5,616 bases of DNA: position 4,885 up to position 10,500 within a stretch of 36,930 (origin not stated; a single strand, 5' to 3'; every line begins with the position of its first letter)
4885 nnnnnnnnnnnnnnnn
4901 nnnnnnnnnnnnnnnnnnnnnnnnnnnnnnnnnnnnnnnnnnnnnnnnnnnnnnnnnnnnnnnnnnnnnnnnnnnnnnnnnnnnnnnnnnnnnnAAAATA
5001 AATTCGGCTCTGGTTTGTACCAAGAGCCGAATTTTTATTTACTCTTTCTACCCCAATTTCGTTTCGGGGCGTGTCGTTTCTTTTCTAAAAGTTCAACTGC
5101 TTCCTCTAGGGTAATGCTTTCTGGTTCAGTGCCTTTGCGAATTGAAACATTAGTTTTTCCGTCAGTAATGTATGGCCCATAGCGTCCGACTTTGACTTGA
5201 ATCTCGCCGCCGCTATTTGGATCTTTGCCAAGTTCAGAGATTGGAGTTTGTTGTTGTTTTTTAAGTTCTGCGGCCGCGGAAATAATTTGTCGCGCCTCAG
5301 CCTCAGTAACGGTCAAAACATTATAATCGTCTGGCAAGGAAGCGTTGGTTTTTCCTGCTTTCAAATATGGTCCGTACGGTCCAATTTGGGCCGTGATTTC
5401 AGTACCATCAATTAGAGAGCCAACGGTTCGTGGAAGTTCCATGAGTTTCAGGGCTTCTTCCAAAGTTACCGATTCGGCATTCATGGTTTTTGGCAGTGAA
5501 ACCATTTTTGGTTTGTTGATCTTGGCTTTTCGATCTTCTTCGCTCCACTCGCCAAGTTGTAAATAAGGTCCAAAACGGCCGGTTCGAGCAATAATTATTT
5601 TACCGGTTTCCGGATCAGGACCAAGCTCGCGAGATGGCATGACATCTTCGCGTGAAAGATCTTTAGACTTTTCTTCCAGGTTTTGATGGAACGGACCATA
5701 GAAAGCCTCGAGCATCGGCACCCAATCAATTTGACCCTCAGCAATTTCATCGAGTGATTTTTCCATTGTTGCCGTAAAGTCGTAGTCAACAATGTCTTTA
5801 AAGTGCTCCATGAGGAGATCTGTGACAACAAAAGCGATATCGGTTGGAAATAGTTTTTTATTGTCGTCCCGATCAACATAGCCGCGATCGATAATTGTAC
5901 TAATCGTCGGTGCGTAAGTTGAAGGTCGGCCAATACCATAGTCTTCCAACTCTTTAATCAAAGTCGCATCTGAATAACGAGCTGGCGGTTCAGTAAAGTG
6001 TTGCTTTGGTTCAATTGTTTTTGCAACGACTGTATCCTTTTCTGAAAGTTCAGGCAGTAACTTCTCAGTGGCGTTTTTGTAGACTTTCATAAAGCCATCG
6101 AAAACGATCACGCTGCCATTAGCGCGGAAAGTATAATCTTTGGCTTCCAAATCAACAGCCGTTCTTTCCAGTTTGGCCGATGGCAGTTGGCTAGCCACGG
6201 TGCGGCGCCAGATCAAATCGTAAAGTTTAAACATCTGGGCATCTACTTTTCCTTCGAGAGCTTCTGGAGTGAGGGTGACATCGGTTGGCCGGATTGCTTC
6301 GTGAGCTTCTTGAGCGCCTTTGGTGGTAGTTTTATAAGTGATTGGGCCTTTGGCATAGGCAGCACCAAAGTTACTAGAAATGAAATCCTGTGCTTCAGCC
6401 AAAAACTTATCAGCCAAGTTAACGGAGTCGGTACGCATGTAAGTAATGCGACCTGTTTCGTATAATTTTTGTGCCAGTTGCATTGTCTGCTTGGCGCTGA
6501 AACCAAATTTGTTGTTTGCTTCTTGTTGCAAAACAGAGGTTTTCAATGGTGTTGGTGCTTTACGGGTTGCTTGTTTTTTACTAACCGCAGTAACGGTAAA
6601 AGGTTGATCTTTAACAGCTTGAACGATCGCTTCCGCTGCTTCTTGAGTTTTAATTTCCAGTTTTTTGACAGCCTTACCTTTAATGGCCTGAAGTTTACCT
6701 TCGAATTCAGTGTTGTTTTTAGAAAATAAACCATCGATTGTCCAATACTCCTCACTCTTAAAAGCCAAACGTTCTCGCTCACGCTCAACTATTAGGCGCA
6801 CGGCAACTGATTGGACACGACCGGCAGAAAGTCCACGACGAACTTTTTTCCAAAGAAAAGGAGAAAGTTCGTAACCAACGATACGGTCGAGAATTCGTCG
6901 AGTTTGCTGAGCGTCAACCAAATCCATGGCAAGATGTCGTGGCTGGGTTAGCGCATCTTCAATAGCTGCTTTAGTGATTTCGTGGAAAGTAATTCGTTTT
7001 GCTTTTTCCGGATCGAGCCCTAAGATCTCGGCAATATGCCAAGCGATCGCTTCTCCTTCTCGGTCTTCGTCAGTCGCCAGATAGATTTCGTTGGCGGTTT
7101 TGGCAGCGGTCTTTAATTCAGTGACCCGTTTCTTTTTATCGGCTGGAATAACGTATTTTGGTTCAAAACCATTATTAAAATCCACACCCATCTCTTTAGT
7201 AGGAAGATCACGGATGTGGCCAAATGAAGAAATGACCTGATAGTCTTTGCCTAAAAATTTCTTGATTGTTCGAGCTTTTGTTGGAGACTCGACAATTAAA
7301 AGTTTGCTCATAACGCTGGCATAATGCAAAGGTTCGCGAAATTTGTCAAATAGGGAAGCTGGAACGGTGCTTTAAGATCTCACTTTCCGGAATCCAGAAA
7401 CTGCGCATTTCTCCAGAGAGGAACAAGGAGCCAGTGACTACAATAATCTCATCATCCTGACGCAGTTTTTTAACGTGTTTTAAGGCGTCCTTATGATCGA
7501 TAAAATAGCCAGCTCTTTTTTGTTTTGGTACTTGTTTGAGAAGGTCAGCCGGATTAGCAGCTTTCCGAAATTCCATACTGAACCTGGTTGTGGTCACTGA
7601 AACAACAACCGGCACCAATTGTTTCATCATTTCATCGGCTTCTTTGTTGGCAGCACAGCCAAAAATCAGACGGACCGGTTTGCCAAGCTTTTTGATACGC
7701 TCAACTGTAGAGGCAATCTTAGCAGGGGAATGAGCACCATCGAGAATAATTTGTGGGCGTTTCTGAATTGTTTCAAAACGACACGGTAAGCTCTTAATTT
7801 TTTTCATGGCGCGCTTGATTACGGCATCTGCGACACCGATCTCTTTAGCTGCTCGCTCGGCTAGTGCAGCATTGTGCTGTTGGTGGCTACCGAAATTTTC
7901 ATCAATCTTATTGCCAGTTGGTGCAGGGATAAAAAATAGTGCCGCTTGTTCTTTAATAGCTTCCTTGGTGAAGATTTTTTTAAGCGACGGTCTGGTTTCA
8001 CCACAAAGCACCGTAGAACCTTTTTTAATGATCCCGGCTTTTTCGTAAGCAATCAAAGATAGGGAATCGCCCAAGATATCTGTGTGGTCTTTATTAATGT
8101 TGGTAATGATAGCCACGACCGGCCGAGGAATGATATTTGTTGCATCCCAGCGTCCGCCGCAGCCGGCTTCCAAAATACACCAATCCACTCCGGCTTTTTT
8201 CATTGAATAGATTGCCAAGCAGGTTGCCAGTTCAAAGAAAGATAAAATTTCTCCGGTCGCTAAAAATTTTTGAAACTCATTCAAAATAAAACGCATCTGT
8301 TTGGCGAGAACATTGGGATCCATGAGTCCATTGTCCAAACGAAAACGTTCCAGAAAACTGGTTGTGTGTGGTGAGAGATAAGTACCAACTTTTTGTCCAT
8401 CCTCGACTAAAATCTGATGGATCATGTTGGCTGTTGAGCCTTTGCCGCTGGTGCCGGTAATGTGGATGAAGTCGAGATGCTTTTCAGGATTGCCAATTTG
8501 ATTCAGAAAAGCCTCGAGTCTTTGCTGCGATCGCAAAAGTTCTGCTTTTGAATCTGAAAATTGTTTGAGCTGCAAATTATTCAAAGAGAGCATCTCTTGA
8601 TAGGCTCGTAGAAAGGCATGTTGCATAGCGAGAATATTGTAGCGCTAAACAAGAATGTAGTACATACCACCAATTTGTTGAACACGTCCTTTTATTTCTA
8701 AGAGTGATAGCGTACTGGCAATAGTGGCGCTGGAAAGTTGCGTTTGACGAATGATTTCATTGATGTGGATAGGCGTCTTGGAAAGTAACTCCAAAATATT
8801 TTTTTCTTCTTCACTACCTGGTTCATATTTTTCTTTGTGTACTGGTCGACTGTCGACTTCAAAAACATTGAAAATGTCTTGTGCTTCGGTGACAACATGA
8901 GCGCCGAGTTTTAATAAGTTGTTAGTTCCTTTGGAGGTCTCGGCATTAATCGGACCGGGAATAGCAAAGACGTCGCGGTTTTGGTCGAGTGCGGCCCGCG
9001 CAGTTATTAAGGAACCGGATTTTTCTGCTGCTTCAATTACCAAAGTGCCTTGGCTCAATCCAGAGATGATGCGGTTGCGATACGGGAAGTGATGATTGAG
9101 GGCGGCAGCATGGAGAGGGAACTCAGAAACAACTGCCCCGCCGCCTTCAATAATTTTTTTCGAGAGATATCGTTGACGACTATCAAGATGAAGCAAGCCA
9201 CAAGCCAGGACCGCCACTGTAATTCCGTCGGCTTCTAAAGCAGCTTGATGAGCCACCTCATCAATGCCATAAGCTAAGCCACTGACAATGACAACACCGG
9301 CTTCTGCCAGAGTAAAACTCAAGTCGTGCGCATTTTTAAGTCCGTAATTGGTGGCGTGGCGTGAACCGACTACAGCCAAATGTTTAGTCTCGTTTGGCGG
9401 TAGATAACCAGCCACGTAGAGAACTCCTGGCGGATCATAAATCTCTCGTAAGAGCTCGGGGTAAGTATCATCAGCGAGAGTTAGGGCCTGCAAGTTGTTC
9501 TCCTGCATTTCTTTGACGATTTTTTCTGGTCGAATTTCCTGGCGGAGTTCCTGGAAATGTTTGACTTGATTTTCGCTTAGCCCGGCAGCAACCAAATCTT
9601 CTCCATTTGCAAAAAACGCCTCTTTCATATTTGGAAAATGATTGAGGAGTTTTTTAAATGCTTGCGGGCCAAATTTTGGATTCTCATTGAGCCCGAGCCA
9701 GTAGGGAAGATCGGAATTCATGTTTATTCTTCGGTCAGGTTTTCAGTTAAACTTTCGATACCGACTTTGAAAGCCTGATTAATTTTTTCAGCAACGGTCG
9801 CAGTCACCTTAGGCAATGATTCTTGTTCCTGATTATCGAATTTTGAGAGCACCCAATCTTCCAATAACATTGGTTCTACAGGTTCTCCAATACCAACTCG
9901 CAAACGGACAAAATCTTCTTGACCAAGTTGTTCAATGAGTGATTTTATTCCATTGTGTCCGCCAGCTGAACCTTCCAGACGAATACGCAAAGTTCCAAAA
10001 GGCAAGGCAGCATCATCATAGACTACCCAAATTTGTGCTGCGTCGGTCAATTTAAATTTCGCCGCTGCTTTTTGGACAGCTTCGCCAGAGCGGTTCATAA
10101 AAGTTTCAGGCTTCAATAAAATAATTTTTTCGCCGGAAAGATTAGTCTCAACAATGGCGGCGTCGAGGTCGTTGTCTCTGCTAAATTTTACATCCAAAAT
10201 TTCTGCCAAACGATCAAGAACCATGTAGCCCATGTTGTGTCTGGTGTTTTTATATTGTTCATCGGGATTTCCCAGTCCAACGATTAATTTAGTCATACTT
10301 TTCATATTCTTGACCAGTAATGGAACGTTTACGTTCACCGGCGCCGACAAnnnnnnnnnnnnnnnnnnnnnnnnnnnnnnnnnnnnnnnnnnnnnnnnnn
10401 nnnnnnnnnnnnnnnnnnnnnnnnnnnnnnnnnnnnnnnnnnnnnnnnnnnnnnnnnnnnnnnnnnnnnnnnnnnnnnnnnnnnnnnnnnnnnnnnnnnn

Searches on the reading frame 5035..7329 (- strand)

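Call 6: search_protein_families(library=pfam, proteins=[window:5035-7329:-], max_evalue=0.001)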
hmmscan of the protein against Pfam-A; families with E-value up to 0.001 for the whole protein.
window:5035-7329:- (764 aa): 3 families
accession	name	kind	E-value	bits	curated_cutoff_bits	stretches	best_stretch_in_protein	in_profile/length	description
PF01131.25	Topoisom_bac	-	5.9e-131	437.7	35.1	1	134-540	3-410/411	DNA topoisomerase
PF13368.11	Toprim_C_rpt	-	2.5e-56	187.8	22.3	3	703-755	1-53/57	Topoisomerase C-terminal repeat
PF01751.28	Toprim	-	6.6e-24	84.3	23.1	1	10-118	2-96/96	Toprim domain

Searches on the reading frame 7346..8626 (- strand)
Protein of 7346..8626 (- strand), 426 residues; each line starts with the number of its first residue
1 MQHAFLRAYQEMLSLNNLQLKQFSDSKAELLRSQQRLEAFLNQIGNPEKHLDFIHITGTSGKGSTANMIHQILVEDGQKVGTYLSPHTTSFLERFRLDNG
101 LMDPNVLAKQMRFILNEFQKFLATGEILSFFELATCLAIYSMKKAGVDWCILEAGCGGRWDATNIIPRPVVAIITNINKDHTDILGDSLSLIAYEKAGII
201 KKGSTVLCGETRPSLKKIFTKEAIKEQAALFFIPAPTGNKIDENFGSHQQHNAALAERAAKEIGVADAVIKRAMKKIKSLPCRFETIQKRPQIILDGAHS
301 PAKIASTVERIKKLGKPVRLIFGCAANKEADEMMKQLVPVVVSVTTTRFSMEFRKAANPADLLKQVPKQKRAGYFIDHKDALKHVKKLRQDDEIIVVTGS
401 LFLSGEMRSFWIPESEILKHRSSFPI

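Call 6: search_protein_families(library=pfam, proteins=[window:7346-8626:-], max_evalue=0.001)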
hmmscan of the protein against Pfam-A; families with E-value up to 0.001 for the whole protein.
window:7346-8626:- (426 aa): 2 families
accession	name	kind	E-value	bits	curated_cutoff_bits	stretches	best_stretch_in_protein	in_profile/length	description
PF02875.26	Mur_ligase_C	-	1.9e-14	55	28.4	1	283-400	2-126/127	Mur ligase, glutamate ligase domain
PF08245.18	Mur_ligase_M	-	9.2e-12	45.8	24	1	56-202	1-112/200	Mur ligase middle domain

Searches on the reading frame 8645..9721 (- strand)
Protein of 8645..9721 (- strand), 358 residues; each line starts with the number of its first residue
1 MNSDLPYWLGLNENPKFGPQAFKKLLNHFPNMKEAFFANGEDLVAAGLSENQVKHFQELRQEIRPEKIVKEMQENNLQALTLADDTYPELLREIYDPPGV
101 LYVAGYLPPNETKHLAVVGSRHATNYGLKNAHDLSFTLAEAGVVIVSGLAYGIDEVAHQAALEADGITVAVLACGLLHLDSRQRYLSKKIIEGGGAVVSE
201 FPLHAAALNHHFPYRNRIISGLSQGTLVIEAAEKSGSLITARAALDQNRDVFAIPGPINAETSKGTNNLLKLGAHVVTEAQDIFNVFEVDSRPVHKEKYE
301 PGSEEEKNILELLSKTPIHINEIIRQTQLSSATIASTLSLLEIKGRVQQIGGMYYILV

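Call 6: search_protein_families(library=pfam, proteins=[window:8645-9721:-], max_evalue=0.001)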
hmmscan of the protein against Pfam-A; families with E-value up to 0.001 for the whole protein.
window:8645-9721:- (358 aa): 3 families
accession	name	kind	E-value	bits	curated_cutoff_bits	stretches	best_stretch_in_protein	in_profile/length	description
PF02481.21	DNA_processg_A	-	1.1e-73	247.4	29.6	1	72-278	2-211/212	DNA recombination-mediator protein A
PF17782.7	DprA_WH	-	3.4e-14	53.1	22.9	1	300-352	8-60/61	DprA winged helix domain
PF18306.6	LDcluster4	-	9.9e-07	28.9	26.3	1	115-255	4-124/151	SLOG cluster4 family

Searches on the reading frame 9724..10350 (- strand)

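Call 6: search_protein_families(library=pfam, proteins=[window:9724-10350:-], max_evalue=0.001)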
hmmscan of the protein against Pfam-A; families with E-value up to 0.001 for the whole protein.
window:9724-10350:- (208 aa): 1 family
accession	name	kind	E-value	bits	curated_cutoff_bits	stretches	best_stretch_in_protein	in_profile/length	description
PF01195.25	Pept_tRNA_hydro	-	4.6e-62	209.5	27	1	22-203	1-180/183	Peptidyl-tRNA hydrolase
